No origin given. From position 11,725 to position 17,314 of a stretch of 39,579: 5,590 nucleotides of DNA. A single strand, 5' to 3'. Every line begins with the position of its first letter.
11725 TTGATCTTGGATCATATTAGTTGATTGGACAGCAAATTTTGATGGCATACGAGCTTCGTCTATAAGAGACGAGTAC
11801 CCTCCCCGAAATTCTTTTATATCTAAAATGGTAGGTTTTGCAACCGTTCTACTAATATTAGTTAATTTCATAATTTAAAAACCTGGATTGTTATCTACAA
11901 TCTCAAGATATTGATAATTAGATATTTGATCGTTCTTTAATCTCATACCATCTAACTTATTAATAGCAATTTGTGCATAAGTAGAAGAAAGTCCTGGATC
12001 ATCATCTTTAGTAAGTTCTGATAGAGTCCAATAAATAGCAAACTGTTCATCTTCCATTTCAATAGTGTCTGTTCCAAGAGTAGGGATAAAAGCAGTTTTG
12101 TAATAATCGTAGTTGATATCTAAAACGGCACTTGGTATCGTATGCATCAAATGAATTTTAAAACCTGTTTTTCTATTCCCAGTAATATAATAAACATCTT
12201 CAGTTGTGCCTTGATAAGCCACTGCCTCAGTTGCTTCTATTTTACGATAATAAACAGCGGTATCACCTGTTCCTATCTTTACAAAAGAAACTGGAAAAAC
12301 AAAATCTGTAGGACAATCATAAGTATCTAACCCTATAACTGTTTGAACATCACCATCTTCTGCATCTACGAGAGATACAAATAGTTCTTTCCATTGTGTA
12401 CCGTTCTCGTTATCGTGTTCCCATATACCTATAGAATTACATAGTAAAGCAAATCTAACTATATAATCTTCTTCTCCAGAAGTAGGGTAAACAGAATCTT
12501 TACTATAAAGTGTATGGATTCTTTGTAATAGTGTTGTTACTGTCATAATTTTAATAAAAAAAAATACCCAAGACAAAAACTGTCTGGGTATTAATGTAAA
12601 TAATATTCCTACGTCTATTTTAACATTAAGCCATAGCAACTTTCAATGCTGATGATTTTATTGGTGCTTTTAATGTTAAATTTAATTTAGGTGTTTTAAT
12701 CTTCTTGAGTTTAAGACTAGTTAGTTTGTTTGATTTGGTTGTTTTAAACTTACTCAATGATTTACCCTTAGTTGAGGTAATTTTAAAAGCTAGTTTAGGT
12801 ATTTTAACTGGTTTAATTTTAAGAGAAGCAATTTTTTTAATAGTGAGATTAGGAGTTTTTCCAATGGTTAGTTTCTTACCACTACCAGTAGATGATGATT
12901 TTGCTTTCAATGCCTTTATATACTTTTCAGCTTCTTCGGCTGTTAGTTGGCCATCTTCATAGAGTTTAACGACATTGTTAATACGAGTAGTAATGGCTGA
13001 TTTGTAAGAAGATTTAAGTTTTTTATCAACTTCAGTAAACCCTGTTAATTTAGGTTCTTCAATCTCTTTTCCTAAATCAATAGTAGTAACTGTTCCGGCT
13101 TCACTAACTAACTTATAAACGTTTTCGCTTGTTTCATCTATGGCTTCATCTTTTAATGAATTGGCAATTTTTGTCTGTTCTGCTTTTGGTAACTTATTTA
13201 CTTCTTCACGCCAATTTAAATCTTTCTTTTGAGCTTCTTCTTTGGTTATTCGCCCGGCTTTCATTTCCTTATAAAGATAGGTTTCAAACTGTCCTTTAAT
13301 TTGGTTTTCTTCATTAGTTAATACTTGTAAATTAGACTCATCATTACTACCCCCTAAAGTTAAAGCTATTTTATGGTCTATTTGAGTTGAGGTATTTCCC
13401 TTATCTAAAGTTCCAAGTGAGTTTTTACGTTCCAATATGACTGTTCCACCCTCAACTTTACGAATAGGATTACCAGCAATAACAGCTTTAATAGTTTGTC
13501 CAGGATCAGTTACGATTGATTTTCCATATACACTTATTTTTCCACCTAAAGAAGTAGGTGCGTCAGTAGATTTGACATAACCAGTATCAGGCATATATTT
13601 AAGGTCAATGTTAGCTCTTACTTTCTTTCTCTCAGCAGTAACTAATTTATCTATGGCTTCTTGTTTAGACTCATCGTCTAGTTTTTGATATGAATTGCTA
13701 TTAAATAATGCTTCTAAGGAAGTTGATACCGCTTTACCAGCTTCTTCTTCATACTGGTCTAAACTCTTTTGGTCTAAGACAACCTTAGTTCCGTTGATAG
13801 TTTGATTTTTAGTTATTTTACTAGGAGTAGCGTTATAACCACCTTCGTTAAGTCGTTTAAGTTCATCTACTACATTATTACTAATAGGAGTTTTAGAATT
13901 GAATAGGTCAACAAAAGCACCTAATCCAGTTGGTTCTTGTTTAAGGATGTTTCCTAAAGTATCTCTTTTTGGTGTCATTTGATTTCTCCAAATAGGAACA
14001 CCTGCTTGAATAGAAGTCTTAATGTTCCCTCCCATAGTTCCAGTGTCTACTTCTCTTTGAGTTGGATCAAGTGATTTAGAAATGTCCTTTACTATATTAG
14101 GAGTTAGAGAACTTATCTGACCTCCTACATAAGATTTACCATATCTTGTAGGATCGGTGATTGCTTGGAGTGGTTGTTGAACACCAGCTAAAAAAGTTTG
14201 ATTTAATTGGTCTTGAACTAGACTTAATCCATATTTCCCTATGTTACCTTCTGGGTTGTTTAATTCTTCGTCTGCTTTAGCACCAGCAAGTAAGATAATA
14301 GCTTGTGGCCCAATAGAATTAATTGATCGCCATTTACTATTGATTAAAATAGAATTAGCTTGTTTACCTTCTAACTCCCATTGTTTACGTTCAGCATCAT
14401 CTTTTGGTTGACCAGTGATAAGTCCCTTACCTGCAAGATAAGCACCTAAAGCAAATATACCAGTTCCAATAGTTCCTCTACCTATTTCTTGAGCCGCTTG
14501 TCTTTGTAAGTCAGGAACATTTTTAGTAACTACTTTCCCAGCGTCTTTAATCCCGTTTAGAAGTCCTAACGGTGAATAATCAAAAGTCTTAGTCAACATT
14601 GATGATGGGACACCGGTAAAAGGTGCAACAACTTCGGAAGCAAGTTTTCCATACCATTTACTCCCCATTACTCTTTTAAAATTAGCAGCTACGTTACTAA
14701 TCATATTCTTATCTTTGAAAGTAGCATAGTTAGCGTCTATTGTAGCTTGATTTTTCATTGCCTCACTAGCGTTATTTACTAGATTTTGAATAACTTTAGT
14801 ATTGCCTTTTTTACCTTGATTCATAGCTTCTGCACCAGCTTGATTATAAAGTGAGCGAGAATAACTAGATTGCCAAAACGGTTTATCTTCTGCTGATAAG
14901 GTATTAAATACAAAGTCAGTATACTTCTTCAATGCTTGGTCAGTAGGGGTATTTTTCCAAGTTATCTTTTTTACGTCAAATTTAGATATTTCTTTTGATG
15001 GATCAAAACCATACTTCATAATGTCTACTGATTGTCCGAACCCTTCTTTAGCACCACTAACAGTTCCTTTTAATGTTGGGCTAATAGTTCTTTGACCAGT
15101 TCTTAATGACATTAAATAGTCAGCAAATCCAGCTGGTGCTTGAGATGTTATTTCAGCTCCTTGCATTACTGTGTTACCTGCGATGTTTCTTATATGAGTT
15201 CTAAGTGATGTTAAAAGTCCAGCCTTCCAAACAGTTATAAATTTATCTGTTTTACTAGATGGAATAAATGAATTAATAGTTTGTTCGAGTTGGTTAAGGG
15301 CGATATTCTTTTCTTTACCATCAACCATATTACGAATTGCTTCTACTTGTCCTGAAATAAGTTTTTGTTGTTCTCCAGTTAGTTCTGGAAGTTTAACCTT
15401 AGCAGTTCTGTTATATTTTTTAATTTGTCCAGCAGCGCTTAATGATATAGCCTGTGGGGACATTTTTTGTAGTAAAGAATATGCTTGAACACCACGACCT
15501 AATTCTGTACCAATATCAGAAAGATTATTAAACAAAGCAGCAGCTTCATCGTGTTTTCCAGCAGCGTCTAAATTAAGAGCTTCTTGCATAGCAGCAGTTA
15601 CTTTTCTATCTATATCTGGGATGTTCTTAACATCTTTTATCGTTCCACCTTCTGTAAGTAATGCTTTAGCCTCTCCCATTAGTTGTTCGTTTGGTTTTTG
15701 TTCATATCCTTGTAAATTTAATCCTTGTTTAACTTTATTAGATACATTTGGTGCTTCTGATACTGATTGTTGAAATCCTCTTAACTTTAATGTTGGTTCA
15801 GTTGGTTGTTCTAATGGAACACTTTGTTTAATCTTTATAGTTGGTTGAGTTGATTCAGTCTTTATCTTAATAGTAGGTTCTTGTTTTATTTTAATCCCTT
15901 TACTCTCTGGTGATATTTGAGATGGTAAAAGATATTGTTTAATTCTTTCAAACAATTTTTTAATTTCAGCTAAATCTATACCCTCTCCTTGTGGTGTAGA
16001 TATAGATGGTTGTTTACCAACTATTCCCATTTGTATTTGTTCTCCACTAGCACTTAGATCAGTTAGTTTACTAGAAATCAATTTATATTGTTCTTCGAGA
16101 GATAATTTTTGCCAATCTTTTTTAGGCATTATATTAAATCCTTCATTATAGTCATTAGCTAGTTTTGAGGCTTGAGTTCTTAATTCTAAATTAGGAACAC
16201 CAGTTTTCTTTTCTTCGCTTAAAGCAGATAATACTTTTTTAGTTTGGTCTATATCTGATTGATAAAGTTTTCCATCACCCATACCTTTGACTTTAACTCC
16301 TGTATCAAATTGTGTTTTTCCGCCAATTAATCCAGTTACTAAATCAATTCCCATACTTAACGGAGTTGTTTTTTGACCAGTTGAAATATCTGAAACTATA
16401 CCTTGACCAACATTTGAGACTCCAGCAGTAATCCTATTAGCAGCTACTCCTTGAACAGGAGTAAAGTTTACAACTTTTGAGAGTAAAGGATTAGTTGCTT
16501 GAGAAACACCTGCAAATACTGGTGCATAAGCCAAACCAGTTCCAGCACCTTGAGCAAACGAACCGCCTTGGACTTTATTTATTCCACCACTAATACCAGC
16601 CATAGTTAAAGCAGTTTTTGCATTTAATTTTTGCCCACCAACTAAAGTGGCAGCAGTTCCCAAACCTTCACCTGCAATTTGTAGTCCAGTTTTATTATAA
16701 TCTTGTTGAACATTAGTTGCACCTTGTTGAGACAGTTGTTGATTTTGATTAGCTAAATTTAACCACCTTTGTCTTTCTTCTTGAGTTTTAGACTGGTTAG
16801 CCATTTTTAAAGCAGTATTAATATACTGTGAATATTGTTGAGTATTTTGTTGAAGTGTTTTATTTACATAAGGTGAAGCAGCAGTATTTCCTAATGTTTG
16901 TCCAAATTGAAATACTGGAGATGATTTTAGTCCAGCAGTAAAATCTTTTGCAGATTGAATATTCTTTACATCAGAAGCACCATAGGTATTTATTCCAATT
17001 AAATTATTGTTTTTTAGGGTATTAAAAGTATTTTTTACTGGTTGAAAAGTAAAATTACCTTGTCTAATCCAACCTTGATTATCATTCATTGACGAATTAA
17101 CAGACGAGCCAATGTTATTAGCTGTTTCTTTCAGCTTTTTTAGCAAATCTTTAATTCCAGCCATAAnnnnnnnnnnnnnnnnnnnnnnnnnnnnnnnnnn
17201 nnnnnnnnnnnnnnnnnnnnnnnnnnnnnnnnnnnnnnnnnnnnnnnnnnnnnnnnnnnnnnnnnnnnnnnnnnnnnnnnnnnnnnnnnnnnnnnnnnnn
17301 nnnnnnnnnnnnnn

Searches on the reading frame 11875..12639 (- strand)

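Call 25: search_protein_families(library=pfam, proteins=[window:11875-12639:-], max_evalue=0.01)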
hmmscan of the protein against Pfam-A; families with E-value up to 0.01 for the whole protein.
window:11875-12639:- (254 aa): 1 family
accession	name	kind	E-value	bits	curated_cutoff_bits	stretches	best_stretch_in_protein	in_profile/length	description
PF24175.2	SU10_adaptor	-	0.00036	21.5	27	1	93-232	41-181/194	SU10 adaptor protein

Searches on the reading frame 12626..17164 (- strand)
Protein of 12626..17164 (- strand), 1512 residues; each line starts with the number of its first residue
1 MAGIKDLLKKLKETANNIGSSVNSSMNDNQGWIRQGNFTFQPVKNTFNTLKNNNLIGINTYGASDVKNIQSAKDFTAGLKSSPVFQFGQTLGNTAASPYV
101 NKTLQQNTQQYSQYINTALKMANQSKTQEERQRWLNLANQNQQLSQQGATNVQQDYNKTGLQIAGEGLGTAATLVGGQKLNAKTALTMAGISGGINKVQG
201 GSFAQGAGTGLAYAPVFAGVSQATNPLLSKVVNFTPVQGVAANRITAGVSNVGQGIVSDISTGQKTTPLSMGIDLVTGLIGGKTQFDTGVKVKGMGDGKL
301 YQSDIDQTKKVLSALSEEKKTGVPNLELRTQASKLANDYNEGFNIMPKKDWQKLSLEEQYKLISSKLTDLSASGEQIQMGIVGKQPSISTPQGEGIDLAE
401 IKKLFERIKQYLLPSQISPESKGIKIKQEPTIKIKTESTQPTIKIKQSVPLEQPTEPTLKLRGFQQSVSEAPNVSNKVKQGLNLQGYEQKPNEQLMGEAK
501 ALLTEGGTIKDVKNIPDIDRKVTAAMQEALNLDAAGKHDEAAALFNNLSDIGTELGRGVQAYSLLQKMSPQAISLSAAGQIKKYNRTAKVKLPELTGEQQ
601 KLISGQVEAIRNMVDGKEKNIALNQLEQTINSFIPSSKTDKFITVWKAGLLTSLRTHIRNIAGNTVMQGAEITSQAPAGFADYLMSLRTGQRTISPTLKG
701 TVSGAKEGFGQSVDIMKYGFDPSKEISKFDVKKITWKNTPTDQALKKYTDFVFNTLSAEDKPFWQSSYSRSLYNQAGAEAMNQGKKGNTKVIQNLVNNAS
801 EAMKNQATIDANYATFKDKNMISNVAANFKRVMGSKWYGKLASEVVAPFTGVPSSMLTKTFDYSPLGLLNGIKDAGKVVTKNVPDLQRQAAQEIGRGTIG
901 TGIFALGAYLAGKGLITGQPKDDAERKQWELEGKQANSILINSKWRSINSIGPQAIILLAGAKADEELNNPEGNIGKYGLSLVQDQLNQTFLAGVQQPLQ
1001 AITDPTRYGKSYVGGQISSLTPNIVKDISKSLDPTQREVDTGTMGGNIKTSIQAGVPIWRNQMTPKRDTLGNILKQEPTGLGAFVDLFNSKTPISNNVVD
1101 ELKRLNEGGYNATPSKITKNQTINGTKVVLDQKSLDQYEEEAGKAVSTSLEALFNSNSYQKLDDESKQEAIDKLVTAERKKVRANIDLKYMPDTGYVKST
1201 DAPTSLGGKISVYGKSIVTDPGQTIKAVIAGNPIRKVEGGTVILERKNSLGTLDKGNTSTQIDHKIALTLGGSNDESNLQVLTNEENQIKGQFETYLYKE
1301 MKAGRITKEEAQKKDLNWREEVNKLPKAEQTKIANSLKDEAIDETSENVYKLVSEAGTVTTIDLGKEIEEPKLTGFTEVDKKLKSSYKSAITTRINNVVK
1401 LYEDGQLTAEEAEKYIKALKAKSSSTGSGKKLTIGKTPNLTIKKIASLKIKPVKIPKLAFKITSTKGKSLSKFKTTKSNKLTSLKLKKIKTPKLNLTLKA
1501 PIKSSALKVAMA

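Call 14: search_protein_families(library=phrogs, proteins=[window:12626-17164:-], max_evalue=0.001)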
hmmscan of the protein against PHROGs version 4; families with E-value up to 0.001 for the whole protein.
window:12626-17164:- (1512 aa): 4 families
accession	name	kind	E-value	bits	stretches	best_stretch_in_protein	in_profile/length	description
phrog_7785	-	DNA, RNA and nucleotide metabolism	1.8e-05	25.8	1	1256-1314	77-137/147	HNH endonuclease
phrog_1035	-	DNA, RNA and nucleotide metabolism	3.3e-05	24.9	1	1258-1331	178-249/271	endonuclease VII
phrog_4590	-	unknown function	0.00042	21.7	0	1257-1291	48-82/100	-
phrog_144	-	DNA, RNA and nucleotide metabolism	0.00064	20.4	1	1249-1332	85-170/175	HNH endonuclease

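Call 24: search_protein_families(library=pfam, proteins=[window:12626-17164:-], max_evalue=0.01)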
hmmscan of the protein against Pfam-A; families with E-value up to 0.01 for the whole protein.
window:12626-17164:- (1512 aa): 0 families
